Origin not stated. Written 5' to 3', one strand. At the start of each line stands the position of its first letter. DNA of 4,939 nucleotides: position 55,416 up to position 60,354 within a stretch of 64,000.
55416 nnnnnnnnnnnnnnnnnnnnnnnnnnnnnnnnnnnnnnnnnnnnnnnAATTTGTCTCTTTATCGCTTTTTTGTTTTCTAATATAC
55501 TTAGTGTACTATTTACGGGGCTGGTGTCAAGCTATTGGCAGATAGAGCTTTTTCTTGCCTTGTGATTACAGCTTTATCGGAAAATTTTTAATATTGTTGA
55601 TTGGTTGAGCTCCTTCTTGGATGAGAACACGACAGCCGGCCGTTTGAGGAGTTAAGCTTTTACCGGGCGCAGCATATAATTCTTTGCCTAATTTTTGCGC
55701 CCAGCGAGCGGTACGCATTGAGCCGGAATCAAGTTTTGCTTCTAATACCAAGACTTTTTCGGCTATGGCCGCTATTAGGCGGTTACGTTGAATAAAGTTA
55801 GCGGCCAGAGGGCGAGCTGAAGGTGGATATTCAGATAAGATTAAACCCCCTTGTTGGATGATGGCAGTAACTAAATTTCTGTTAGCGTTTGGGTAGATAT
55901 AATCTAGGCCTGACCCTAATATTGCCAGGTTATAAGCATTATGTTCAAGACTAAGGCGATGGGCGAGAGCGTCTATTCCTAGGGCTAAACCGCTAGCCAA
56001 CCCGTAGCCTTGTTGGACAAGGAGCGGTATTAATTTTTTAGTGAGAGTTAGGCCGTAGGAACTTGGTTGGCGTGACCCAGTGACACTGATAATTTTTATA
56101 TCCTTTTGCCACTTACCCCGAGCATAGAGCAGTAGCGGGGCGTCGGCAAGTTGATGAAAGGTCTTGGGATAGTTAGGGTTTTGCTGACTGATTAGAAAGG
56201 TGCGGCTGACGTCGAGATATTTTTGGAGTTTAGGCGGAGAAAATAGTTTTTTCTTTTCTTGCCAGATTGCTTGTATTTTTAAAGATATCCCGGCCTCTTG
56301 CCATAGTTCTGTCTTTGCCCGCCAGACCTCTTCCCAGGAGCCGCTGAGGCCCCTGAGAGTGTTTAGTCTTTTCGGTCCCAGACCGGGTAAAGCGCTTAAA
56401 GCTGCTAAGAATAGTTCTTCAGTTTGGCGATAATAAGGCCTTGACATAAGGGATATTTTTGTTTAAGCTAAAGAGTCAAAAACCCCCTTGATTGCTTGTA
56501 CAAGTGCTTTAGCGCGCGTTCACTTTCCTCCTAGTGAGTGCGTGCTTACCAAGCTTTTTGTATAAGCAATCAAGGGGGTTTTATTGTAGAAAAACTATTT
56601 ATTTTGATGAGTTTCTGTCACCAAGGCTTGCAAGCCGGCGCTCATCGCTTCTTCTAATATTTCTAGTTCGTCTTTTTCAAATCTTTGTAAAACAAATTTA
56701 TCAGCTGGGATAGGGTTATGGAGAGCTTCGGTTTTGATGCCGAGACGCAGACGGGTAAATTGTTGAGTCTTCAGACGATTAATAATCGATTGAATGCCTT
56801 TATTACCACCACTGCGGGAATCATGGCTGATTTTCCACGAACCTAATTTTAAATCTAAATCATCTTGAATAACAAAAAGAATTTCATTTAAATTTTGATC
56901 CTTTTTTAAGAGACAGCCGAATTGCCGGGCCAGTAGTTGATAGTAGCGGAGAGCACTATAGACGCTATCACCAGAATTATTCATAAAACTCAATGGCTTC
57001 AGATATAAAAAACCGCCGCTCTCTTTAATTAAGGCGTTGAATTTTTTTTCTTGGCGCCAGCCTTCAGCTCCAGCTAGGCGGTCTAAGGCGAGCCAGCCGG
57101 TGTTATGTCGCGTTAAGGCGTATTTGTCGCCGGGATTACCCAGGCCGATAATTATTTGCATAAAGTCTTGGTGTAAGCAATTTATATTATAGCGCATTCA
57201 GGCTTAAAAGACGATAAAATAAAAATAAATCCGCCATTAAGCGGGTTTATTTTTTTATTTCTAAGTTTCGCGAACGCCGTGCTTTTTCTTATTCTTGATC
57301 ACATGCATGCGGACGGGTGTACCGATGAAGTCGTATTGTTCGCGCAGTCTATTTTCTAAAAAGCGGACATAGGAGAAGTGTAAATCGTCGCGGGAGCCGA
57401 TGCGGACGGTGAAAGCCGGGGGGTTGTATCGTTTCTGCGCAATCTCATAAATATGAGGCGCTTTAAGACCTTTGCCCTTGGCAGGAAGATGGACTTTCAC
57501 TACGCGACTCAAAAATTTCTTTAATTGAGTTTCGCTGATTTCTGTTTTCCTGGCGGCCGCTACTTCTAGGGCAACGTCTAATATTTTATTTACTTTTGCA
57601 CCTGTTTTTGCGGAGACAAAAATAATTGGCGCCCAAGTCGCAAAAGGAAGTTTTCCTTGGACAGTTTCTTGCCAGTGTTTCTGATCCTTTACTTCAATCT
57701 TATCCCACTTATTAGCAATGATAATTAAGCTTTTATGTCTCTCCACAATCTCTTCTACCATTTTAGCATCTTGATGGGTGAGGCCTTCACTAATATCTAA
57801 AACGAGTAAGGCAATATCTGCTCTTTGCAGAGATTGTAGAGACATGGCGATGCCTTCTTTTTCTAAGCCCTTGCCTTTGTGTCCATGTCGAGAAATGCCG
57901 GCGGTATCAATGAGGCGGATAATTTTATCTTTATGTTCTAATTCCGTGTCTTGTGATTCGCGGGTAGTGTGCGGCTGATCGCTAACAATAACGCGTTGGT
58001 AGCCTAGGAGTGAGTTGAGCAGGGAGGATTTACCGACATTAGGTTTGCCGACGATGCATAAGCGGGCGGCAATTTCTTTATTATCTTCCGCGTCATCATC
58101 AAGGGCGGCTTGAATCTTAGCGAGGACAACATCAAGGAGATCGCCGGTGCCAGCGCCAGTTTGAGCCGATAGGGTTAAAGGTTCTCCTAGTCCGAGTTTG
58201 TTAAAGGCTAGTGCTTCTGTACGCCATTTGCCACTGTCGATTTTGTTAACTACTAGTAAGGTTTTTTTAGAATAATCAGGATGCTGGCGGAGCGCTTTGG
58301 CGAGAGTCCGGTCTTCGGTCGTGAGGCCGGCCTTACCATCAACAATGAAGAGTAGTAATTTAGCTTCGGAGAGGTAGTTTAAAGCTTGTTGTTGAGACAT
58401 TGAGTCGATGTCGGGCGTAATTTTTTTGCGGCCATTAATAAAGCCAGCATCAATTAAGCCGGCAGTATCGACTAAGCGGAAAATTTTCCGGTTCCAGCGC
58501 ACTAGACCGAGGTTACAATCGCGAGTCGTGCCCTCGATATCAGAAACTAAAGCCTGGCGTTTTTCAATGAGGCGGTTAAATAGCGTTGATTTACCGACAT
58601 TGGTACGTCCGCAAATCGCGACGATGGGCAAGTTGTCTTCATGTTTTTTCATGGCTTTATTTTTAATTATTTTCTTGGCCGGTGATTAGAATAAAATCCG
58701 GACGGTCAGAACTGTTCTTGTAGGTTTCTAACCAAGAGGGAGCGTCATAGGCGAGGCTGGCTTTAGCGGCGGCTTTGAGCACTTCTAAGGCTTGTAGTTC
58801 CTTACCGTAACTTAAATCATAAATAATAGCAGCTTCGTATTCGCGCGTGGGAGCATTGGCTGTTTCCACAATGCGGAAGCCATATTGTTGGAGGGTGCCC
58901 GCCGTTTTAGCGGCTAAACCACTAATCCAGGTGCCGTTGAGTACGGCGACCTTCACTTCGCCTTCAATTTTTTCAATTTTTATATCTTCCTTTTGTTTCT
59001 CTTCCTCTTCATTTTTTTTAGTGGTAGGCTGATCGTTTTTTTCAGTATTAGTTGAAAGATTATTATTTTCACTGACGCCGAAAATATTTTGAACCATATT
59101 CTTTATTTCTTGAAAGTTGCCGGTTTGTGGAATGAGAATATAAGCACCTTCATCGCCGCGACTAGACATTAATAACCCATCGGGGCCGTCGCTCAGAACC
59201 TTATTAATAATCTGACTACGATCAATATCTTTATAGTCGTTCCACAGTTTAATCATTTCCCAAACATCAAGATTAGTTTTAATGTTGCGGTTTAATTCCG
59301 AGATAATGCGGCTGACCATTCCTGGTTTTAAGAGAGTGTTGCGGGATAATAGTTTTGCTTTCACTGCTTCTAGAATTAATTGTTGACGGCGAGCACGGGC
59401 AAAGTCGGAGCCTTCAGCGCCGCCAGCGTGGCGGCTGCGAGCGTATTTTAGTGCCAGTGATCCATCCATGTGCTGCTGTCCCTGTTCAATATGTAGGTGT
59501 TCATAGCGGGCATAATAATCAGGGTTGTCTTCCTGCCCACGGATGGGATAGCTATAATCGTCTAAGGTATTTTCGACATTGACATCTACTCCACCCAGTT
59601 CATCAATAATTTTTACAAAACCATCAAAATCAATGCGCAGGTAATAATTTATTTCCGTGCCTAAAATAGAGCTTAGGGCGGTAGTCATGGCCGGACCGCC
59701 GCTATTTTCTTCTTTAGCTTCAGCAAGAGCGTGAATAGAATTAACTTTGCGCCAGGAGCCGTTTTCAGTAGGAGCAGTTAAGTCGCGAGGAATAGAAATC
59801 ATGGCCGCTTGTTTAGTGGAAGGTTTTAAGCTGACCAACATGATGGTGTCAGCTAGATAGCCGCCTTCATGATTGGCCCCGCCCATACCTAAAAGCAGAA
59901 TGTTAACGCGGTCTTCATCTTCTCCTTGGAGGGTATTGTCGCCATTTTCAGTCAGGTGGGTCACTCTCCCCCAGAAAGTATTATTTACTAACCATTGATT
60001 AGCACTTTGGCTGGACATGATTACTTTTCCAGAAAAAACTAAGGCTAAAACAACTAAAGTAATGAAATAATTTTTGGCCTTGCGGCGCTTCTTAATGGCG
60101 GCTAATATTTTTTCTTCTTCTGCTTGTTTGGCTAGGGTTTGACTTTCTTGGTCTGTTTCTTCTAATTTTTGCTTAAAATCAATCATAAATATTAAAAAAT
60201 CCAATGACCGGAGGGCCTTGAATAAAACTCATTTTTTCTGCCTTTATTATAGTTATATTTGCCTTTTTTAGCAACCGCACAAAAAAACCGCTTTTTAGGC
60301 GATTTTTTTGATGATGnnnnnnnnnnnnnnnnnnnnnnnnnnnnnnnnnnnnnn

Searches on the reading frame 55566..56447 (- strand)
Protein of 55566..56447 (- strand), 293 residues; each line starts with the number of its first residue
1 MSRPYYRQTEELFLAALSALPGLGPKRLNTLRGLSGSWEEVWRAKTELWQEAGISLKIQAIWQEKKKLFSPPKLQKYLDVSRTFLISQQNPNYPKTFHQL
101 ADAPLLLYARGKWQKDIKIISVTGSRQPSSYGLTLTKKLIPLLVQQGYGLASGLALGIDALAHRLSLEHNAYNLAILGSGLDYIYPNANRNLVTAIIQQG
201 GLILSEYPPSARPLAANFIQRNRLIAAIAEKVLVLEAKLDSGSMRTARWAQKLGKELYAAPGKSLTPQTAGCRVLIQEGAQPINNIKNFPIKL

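Call 25: search_protein_families(library=pfam, proteins=[window:55566-56447:-], max_evalue=0.001)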
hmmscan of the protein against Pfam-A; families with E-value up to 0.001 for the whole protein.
window:55566-56447:- (293 aa): 1 family
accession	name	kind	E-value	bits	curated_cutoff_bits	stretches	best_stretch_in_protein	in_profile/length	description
PF02481.21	DNA_processg_A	-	7.7e-64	215.2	29.6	1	83-284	7-211/212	DNA recombination-mediator protein A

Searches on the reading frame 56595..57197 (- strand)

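Call 51: search_protein_families(library=pfam, proteins=[window:56595-57197:-], max_evalue=0.001)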
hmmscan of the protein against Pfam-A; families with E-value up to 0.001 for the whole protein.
window:56595-57197:- (200 aa): 1 family
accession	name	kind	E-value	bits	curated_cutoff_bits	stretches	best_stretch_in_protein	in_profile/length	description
PF01195.25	Pept_tRNA_hydro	-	2.3e-41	142.1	27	1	15-192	1-167/183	Peptidyl-tRNA hydrolase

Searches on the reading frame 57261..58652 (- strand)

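Call 51: search_protein_families(library=pfam, proteins=[window:57261-58652:-], max_evalue=0.001)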
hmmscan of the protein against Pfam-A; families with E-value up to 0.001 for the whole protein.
window:57261-58652:- (463 aa): 16 families
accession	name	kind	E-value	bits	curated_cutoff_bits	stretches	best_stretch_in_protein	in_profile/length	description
PF01926.29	MMR_HSR1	-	3.4e-55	185.5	21.9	2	198-315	2-113/113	50S ribosome-binding GTPase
PF02421.24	FeoB_N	-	4.5e-23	81.9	27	2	198-359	3-154/156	Ferrous iron transport protein B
PF00009.33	GTP_EFTU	-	1.5e-20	74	26.5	1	198-364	6-185/188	Elongation factor Tu GTP binding domain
PF00350.29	Dynamin_N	-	1.4e-17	64.7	27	0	242-315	100-167/168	Dynamin family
PF04548.22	AIG1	-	2.4e-17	63.4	27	2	197-304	2-109/212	AIG1 family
PF14714.11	KH_dom-like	-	3.9e-17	62.7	27.3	1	372-450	2-79/81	KH-domain-like of EngA bacterial GTPase enzymes, C-terminal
PF03193.22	RsgA_GTPase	-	4.5e-12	46.6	30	1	196-256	107-171/174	RsgA GTPase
PF00071.28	Ras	-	3.1e-11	43.6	21.6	1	198-361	2-156/162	Ras family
PF08477.19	Roc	-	6.4e-09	36.5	27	0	197-317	1-119/119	Ras of Complex, Roc, domain of DAPkinase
PF13401.12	AAA_22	-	5.2e-06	27.2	27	0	10-42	7-42/130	AAA domain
PF13479.12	AAA_24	-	2.9e-05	24.5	27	0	196-239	3-43/195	AAA domain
PF00735.24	Septin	-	4.4e-05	23.3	26.2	0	193-245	2-55/280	Septin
PF00005.33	ABC_tran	-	0.00019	22.5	25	0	10-39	13-42/137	ABC transporter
PF09439.16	SRPRB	-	0.00046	20.1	25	0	8-38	3-35/178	Signal recognition particle receptor beta subunit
PF16897.10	MMR_HSR1_Xtn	-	0.00075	19.9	35.2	0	116-178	44-102/106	C-terminal region of MMR_HSR1 domain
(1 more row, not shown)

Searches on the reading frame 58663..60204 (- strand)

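Call 51: search_protein_families(library=pfam, proteins=[window:58663-60204:-], max_evalue=0.001)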
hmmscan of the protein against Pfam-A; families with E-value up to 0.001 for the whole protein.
window:58663-60204:- (513 aa): 2 families
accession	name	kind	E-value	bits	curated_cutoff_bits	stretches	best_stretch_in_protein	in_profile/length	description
PF03816.19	LytR_cpsA_psr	-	1.2e-38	133.1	24.6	1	118-285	2-148/150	LytR_cpsA_psr family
PF13399.11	LytR_C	-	1.4e-11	45.6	22.2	1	416-477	1-60/86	LytR cell envelope-related transcriptional attenuator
